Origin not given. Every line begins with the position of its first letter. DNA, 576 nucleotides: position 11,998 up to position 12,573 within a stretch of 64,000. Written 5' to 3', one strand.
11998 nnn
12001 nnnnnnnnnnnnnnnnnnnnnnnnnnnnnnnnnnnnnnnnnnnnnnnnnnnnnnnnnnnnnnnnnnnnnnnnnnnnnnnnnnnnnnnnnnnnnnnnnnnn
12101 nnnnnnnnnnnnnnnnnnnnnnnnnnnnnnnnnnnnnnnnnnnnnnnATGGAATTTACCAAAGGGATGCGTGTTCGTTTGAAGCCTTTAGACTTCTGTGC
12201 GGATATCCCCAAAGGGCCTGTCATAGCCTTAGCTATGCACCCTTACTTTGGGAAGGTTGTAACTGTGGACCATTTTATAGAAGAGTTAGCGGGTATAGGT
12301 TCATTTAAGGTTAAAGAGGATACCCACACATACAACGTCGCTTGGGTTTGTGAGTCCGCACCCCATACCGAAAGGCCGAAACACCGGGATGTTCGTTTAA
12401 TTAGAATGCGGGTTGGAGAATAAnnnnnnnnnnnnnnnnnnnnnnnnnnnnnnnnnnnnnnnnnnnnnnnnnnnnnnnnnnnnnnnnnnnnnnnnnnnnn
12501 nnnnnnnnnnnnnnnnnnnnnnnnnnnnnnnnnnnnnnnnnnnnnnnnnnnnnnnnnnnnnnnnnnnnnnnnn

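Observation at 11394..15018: Tandem array of about 8 diversified small paralogs with conserved C-terminal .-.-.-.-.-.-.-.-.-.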

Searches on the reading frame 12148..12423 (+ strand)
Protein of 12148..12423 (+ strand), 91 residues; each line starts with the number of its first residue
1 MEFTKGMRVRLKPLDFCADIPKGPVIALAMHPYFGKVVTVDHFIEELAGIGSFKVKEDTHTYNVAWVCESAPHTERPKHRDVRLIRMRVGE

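Call 4: search_protein_families(library=pfam, proteins=[window:12148-12423:+], max_evalue=1)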
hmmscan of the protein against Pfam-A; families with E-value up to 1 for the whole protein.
window:12148-12423:+ (91 aa): 0 families

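Call 5: search_protein_families(library=phrogs, proteins=[window:12148-12423:+], max_evalue=1)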
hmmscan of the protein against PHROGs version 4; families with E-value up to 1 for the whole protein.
window:12148-12423:+ (91 aa): 0 families

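Call 18: find_homologous_proteins(query=A1, max_evalue=0.01)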
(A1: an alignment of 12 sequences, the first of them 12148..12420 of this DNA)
Query A1 (12 sequences) (91 aa, profile of the alignment): 5 proteins with E <= 0.01 among 608 candidates.
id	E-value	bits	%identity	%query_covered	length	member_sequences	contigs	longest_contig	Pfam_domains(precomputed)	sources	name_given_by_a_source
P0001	5.2e-24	102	100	100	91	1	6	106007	-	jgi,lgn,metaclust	metaclust:\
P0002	7.2e-22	95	71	8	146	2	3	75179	-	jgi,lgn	-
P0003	1.7e-19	88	32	40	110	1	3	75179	-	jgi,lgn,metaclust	metaclust:\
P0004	4.5e-13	67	69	14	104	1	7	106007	-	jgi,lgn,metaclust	metaclust:\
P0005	9.7e-11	60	50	22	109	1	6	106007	-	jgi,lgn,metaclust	metaclust:\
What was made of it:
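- Tried and rejected: It returned only the window's own proteins and missed known members, so it is not evidence of absence (call 18).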

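Call 21: find_encoding_contigs(protein=P0001, flank=10000, max_places=6)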
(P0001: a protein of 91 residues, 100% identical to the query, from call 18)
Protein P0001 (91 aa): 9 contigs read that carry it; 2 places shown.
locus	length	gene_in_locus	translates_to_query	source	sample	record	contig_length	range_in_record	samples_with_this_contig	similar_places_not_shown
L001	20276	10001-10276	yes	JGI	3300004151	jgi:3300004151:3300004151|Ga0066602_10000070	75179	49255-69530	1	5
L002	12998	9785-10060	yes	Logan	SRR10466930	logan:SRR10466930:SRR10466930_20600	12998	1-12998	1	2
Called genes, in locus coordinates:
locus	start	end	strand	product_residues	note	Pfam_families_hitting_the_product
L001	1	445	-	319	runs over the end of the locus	PF01844:HNH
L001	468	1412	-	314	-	PF18906:Phage_tube_2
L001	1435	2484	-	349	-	-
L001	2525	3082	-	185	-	PF14550:Peptidase_S78_2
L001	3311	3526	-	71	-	-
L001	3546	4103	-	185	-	-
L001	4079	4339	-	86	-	-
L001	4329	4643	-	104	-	-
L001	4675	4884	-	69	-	-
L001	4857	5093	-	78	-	-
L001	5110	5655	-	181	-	PF13472:Lipase_GDSL_2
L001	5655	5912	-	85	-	PF00641:Zn_ribbon_RanBP (weak)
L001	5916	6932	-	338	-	PF10127:RlaP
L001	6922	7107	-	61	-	-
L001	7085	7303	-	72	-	-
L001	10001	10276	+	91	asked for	-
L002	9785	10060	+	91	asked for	-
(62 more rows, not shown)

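Call 26: predict_structure(alignment_id=A1)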
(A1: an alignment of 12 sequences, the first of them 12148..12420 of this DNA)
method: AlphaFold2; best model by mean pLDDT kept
length: 91 residues; sequences in the alignment: 12
mean_pLDDT: 81.4   pTM: 0.63
mean pLDDT of the five models: 81.4, 81.1, 80.5, 78.6, 76.4
residues with pLDDT >= 90: 47; 70-90: 22; 50-70: 22; < 50: 0
segments of 3 or more residues with pLDDT < 50: none
pLDDT, mean of each block of 10 residues (from residue 1): 88 89 85 94 82 92 91 58 57 50
secondary structure, 60 per line:
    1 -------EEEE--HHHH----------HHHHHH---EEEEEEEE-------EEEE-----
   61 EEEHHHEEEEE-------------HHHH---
elements in order: E8-11 H14-17 H28-33 E37-44 E52-55 E61-63 E67-71 H85-88
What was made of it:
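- On Pfam SH3_15 (Mind bomb SH3 repeat, PF18346): The AF2 barrel has pLDDT about 90 (call 26).
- On SspB-type ClpXP adaptor: The linker has low pLDDT (call 26).
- The AF2 model of m2 has pLDDT about 90 for residues 1-70, and 50-58 for the linker and tail (call 26). AF2 gives the tail low confidence and no docking pose (call 26). The tail is predicted to be unstructured (call 26).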

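Call 28: search_protein_representatives(alignment_id=A1)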
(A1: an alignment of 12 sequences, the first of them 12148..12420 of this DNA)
Query: 12 sequences, 98 profile positions. Proteins with E-value up to 0.001 (for the whole library): 170; up to 1e-10: 21; up to 1e-30: 2. The best 150 are listed.
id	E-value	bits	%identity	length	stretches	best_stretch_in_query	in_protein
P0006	1.0e-46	173.2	-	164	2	7-95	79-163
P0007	5.3e-36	138.9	-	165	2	7-94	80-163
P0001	1.7e-24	102.1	-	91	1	7-96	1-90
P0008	7.6e-24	99.9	-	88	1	7-95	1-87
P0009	2.2e-22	95.2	-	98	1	6-96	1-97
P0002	2.3e-22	95.2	-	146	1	3-97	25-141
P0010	1.6e-21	92.4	-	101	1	7-97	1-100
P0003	5.3e-20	87.6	-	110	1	9-95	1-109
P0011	1.1e-19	86.5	-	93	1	7-95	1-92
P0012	5.8e-17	77.9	-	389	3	4-78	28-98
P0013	9.0e-16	74.0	-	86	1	7-95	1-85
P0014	1.1e-14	70.6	-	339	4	9-72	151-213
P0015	1.5e-13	66.9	-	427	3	7-87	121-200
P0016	4.1e-13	65.5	-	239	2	7-83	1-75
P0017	4.2e-13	65.5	-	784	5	4-70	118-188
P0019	4.9e-12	62.1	-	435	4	5-83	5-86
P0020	5.8e-12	61.8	-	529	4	1-74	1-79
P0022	2.7e-11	59.7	-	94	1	7-96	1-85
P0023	1.3e-10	57.5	-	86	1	7-96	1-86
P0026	3.2e-10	56.2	-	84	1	7-77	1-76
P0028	3.8e-10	56.0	-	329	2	4-87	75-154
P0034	2.0e-09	53.7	-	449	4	8-80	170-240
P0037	4.4e-09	52.6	-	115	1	8-81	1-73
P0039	9.2e-09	51.6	-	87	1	7-76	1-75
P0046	7.6e-08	48.6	-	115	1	7-96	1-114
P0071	3.4e-06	43.3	-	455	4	7-92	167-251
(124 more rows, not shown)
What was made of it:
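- Closest known: Uncharacterised multi-repeat SH3_15 proteins of phages, plasmids and bacteria. Same: The barrel module is homologous (E 1e-17 to 1e-9 with the family profile, call 28).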

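Call 32: search_protein_families(library=pfam, proteins=[P0012, P0014, P0015, P0017, P0019, P0020, P0028, P0034, P0071, P0016], max_evalue=0.1)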
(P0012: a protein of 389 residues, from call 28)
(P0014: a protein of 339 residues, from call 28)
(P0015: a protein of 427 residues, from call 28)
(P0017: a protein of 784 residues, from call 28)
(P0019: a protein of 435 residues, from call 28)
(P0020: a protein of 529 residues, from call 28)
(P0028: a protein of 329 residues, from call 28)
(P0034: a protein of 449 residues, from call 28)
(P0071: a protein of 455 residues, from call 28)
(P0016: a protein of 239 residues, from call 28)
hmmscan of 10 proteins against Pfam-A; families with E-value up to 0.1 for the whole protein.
P0012 (389 aa): 0 families

P0014 (339 aa): 11 families
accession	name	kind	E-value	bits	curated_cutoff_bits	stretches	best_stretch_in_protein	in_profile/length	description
PF18346.7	SH3_15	-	9.6e-10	39.1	24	0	4-45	1-44/67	Mind bomb SH3 repeat domain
PF02211.21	NHase_beta_C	-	0.00072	20.4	27.7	0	3-31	11-38/98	Nitrile hydratase beta subunit, C-terminal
PF02941.21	FeThRed_A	-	0.0039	17.7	25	0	153-188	1-36/67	Ferredoxin thioredoxin reductase variable alpha chain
PF12158.14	DUF3592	-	0.0079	17.3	25.3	0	53-82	39-68/84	Domain of unknown function (DUF3592)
PF22639.1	Gp18_dom_I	-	0.014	15.8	27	0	149-166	13-30/93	Tail sheath protein Gp18-like domain I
PF01157.24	Ribosomal_L21e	-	0.016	15.5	27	0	1-18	31-48/101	Ribosomal protein L21e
PF04319.19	NifZ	-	0.019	15.1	27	0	237-267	5-35/73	NifZ domain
PF00924.24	MS_channel_2nd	-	0.022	15.3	20.2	0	231-247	13-28/68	Mechanosensitive ion channel, beta-domain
PF24149.1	K1-lyase_Rider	-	0.029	15.1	27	0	4-54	24-71/89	K1 capsule-specific polysaccharide lyase, Rider domain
PF13457.12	GW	-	0.056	14.6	21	0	93-121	30-57/76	GW (Gly-Tryp) dipeptide domain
PF11518.13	DUF3221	-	0.084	13.6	26.4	0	121-160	18-60/82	Protein of unknown function (DUF3221)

P0015 (427 aa): 4 families
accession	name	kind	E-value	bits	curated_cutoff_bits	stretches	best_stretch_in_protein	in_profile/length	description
PF18346.7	SH3_15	-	0.0027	18.4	24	0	52-115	2-34/67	Mind bomb SH3 repeat domain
PF11518.13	DUF3221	-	0.0028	18.4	26.4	0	40-60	38-60/82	Protein of unknown function (DUF3221)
PF24406.1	nSTAND_NTPase4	-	0.014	15.9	27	0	250-293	5-47/58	Novel STAND NTPase 4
PF23139.1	OB_YrrC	-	0.04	14.3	27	0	37-79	30-72/76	ATP-dependent DNA helicase YrrC, OB-fold domain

P0017 (784 aa): 12 families
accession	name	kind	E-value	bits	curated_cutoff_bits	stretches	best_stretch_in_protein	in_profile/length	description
PF18346.7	SH3_15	-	2.8e-06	27.9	24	0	31-90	2-63/67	Mind bomb SH3 repeat domain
PF01245.26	Ribosomal_L19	-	7.8e-05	23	22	0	23-80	11-68/111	Ribosomal protein L19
PF01336.31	tRNA_anti-codon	-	0.00019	21.8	27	0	382-418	36-71/75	OB-fold nucleic acid binding domain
PF17973.7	bMG10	-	0.00022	21.9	26.2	0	384-410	17-43/131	Bacterial Alpha-2-macroglobulin MG10 domain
PF19913.5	WCOB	-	0.00032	21.4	23.4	0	380-420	29-70/121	Wolframin C-terminal OB-fold domain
PF11604.15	CusF_Ec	-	0.0013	19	27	0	118-141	43-66/72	Copper binding periplasmic protein CusF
PF17092.11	PCB_OB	-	0.0023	19.1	27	0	92-134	55-98/111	Penicillin-binding protein OB-like domain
PF21992.2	DUF6927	-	0.0099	16.3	27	0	389-405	23-39/74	Domain of unknown function (DUF6927)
PF24903.1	OB_MEIOB_N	-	0.032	14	27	0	300-336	69-105/140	MEIOB, N-terminal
PF03900.20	Porphobil_deamC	-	0.037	14.8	26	0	209-253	24-69/74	Porphobilinogen deaminase, C-terminal domain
PF12080.14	GldM_4th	-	0.04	15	24.6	0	198-240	65-109/114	GldM C-terminal domain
PF04889.17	Cwf_Cwc_15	-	0.065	13.5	30.4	0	466-510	110-150/244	Cwf15/Cwc15 cell cycle control protein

P0019 (435 aa): 5 families
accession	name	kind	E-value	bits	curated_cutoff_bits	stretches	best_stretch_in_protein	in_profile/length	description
PF18346.7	SH3_15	-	2.8e-05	24.7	24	0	104-150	1-50/67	Mind bomb SH3 repeat domain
PF01245.26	Ribosomal_L19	-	0.0014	19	22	0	188-232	15-64/111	Ribosomal protein L19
PF07653.23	SH3_2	-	0.016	15.3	21.8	0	95-113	9-27/55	Variant SH3 domain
PF21615.3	CBM-like_2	-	0.098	13.2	27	0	172-256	38-121/126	Carbohydrate binding module-like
PF21318.3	BRCA2DBD_OB2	-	0.099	12.9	27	0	292-321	27-56/66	BRCA2, OB2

P0020 (529 aa): 2 families
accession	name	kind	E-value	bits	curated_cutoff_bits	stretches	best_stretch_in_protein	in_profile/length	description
PF18346.7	SH3_15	-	2.2e-05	25.1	24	0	9-52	1-46/67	Mind bomb SH3 repeat domain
PF00467.35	KOW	-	0.00051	20.2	22.3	0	199-219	11-30/32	KOW motif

P0028 (329 aa): 4 families
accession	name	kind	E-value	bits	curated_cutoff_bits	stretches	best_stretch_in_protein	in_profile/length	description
PF18346.7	SH3_15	-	1.1e-08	35.6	24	2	81-138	2-64/67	Mind bomb SH3 repeat domain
PF02941.21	FeThRed_A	-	0.044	14.3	25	0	7-51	1-43/67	Ferredoxin thioredoxin reductase variable alpha chain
PF11753.13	DUF3310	-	0.052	14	24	0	210-231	31-54/60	Protein of unknwon function (DUF3310)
PF16450.11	Prot_ATP_ID_OB_C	-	0.071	13.4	23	0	77-90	33-46/56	Proteasomal ATPase OB C-terminal domain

P0034 (449 aa): 3 families
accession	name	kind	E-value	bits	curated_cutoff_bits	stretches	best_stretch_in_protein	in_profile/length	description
PF02211.21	NHase_beta_C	-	0.00011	23.1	27.7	0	242-258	6-22/98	Nitrile hydratase beta subunit, C-terminal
PF04319.19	NifZ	-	0.00068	19.7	27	0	246-277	2-33/73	NifZ domain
PF12158.14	DUF3592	-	0.00087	20.3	25.3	0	219-259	24-70/84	Domain of unknown function (DUF3592)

P0071 (455 aa): 11 families
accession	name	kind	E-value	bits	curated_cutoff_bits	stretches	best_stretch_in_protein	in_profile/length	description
PF14913.11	DPCD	-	0.00017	21.5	27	0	77-126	57-108/189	DPCD protein family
PF18346.7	SH3_15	-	0.00029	21.5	24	0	184-205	21-45/67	Mind bomb SH3 repeat domain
PF09926.15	DUF2158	-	0.0017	18.5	22.3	0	86-97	1-12/50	Uncharacterized small protein (DUF2158)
PF20817.2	XopL_C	-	0.0022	18.6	27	0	59-121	93-155/173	Type III effector Xcv3220, C-terminal domain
PF18914.6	DUF5666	-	0.0031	18.2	27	0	286-317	19-47/60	Domain of unknown function (DUF5666)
PF00132.30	Hexapep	-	0.0034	17.5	27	0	382-404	7-29/36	Bacterial transferase hexapeptide (six repeats)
PF16450.11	Prot_ATP_ID_OB_C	-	0.0036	17.5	23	0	45-72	27-49/56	Proteasomal ATPase OB C-terminal domain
PF20451.3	Calmod_bind_M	-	0.0087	17.1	24.5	0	226-278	6-59/67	Calmodulin binding protein central domain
PF07839.16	CaM_binding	-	0.018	16.2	24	0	128-194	14-86/117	Plant calmodulin-binding domain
PF19406.5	PKD_5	-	0.022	15.1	25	0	105-159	15-67/88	PKD-like domain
PF23163.1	CSD_RNase_II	-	0.087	13.3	24.3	0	171-190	12-30/60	CSD-like barrel domain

P0016 (239 aa): 0 families
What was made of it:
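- On Pfam SH3_15 (Mind bomb SH3 repeat, PF18346): Distant relatives recovered with the family HMM do pass: P0014 39.1, P0028 35.6, P0017 27.9, P0020 25.1 and P0019 24.7 bits (call 32).
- Closest known: Mind bomb 1 'Mib repeat'. Same: Relatives found with the family HMM pass the SH3_15 threshold (call 32).
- P0014, P0017, P0019, P0020 and P0028 among them pass the Pfam SH3_15 gathering score (calls 28, 32).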

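Call 34: search_solved_structures(query=A1, max_evalue=10, show_alignments=2)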
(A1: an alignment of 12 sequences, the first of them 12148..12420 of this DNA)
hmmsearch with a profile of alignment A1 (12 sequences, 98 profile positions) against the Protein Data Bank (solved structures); distinct sequences matched with E-value up to 10: 2.
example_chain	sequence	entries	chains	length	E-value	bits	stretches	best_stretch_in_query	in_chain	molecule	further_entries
4tse_A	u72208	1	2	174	0.13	15.8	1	6-79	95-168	E3 ubiquitin-protein ligase MIB1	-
7ok0_E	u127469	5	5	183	0.97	13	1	3-53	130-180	DNA-directed RNA polymerase subunit E | DNA-directed RNA polymerase subunit Rpo7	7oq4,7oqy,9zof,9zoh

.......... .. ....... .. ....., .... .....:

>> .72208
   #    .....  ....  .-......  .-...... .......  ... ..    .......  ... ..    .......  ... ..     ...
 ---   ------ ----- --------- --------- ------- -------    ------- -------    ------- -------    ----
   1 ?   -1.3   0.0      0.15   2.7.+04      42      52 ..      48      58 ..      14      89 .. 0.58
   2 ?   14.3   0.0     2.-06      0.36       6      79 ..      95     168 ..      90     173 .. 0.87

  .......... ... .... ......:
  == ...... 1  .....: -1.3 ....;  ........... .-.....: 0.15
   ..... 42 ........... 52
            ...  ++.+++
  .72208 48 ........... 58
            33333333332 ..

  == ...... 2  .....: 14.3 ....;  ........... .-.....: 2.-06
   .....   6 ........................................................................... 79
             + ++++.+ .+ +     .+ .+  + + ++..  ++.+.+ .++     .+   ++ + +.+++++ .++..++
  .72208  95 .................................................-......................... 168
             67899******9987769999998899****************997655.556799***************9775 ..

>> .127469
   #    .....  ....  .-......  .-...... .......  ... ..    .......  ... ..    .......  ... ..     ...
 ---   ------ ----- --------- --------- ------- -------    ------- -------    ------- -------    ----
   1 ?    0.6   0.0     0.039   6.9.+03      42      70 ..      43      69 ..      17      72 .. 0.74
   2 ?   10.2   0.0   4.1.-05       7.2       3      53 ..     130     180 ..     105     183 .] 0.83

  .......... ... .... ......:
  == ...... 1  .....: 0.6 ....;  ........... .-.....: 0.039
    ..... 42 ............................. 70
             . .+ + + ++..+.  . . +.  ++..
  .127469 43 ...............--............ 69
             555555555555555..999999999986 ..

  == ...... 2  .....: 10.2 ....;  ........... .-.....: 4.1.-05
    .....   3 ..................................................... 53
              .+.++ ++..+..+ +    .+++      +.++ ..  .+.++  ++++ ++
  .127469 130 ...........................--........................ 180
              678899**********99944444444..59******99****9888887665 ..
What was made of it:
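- On Pfam SH3_15 (Mind bomb SH3 repeat, PF18346): The best PDB profile hit is 4tse, E 0.13, full length (call 34).
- Closest known: Mind bomb 1 'Mib repeat'. Same: The sequence landmarks are in register: G-D/x-x-V near the N-terminus, the central hydrophobic-G-x-V-x-V strand, and the W-x-[FY] strand (call 34).
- The best PDB sequence-profile hit is the same domain, in register (E 0.13, call 34).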

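Call 38: find_encoding_contigs(protein=P0007, flank=10000, max_places=6)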
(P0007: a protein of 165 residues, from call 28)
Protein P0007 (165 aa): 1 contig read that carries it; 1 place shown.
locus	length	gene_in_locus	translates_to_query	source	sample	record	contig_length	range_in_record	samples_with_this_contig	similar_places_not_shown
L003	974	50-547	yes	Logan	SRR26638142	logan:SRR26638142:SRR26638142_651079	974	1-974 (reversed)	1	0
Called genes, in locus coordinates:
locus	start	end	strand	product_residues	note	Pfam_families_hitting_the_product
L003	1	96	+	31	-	?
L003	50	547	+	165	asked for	-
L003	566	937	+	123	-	PF00472:RF-1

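Call 39: find_encoding_contigs(protein=P0011, flank=10000, max_places=6)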
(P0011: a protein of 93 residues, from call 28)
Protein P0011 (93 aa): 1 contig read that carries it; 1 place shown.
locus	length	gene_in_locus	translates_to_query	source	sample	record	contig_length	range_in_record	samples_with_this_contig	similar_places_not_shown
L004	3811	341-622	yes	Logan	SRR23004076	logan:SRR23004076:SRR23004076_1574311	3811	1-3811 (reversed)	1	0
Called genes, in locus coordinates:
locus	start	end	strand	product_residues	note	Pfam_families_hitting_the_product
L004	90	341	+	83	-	-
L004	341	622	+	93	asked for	-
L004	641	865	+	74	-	PF00472:RF-1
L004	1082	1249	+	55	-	-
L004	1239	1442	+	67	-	-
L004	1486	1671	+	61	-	-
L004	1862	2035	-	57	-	-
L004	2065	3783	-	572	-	-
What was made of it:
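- On ArfA/ArfB/SmpB-type ribosome rescue factor: Gene adjacency is conserved in 3 of 3 contigs (calls 21, 38, 39).
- L004 lacks m7-m9 (call 39). The RF-1 gene is linked to the array in all three contigs where the region is visible (calls 21, 38, 39). The RF-1-domain gene sits inside the array and directly follows a tail-bearing gene in the window, L003 and L004 (calls 21, 38, 39).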

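Call 40: find_encoding_contigs(protein=P0022, flank=10000, max_places=6)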
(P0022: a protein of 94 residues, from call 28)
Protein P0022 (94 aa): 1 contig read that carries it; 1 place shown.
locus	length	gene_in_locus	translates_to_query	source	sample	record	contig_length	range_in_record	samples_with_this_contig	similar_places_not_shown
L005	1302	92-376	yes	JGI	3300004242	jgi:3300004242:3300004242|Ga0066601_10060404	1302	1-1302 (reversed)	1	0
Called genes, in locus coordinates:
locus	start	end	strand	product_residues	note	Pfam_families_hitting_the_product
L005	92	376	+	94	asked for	-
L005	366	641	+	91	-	-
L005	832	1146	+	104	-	PF24875:DUF7736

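Call 41: find_encoding_contigs(protein=P0046, flank=10000, max_places=6)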
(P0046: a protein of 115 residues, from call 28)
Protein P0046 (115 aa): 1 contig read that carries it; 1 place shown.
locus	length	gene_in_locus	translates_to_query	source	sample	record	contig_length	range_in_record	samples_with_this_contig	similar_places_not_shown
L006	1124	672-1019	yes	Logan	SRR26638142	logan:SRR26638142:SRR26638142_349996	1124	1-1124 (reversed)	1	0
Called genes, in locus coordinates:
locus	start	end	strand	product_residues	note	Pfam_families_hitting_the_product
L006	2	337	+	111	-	?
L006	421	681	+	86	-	-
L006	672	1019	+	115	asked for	-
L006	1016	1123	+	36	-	?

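Call 42: find_encoding_contigs(protein=P0023, flank=10000, max_places=6)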
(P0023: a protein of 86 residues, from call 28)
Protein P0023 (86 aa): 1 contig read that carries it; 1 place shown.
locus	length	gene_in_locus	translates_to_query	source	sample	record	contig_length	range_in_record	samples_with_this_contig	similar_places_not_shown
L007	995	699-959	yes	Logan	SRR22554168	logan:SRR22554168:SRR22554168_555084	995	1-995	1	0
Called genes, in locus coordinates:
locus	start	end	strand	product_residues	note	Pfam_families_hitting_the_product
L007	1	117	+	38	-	?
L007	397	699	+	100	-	-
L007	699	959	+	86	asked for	-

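Call 60: fold_search(model_id=the predicted structure, library=viral)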
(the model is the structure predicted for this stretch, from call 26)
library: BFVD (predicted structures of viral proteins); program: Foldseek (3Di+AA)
matches with E <= 10: 872; with E <= 0.001: 1
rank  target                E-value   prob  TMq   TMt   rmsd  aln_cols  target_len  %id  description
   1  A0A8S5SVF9            7.7e-04  1.00  0.60  0.26   2.8        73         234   23  Nitrile hydratase beta subunit [Siphoviridae sp. ctHOG1]
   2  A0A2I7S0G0            1.6e-03  1.00  0.50  0.42   6.8        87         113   14  (no name in the UniProt tables at hand)
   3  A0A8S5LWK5            1.7e-03  1.00  0.59  0.26   3.8        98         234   15  Uncharacterized protein [Siphoviridae sp. ct3pR10]
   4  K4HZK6                1.9e-03  1.00  0.56  0.42   4.7        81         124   16  Uncharacterized protein [Lactobacillus phage ATCC8014]
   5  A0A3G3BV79            4.2e-03  1.00  0.53  0.38   7.4       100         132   19  Uncharacterized protein [Bacillus phage vB_BcoS-136]
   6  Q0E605                6.4e-03  1.00  0.53  0.52   9.4        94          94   16  DUF4926 domain-containing protein [Pseudomonas phage LKA1]
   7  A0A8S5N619            8.2e-03  1.00  0.57  0.24   2.9        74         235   15  Transferase, nesg, ydcK, Structural Genomics.38A [Siphoviridae sp. ctnN38]
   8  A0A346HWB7            8.2e-03  1.00  0.54  0.50   7.9        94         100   13  (no name in the UniProt tables at hand)
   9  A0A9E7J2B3            8.7e-03  1.00  0.55  0.37   3.2        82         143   16  (no name in the UniProt tables at hand)
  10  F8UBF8                1.1e-02  1.00  0.53  0.65   3.6        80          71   16  (no name in the UniProt tables at hand)
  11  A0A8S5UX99            1.2e-02  1.00  0.57  0.31   2.9        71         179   24  Mind bomb SH3 repeat domain [Siphoviridae sp. ctDmR33]
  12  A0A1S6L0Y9            1.3e-02  1.00  0.53  0.52   6.4        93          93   12  (no name in the UniProt tables at hand)
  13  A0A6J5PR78            1.7e-02  1.00  0.49  0.34   7.7        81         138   18  SaV-like [uncultured Caudovirales phage]
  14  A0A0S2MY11            1.8e-02  1.00  0.53  0.39   3.0        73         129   18  (no name in the UniProt tables at hand)
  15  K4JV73                1.9e-02  0.99  0.52  0.49   6.0        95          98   16  Uncharacterized protein [Caulobacter phage CcrColossus]
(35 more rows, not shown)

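Call 71: search_protein_families(library=ncbifam, proteins=[window:12148-12423:+], max_evalue=0.01)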
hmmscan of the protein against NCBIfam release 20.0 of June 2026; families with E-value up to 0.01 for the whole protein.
window:12148-12423:+ (91 aa): 0 families

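Call 76: search_protein_families(library=pfam, proteins=[P0022, P0046, P0011], max_evalue=1)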
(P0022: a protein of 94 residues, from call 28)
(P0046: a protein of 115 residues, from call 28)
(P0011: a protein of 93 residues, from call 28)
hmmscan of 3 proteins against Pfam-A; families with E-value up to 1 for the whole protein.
P0022 (94 aa): 0 families

P0046 (115 aa): 0 families

P0011 (93 aa): 1 family
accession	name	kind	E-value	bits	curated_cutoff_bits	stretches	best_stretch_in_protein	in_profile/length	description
PF19390.4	DUF5965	-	0.065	14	25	1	19-41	46-69/74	Family of unknown function (DUF5965)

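Call 77: search_protein_families(library=phrogs, proteins=[P0022, P0046, P0011], max_evalue=1)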
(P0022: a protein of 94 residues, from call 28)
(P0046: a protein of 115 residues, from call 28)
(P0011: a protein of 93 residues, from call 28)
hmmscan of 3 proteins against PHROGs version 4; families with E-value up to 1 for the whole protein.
P0022 (94 aa): 0 families

P0046 (115 aa): 1 family
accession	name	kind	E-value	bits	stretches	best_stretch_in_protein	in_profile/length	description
phrog_11404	-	unknown function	0.43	11.9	0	64-101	6-42/63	-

P0011 (93 aa): 0 families
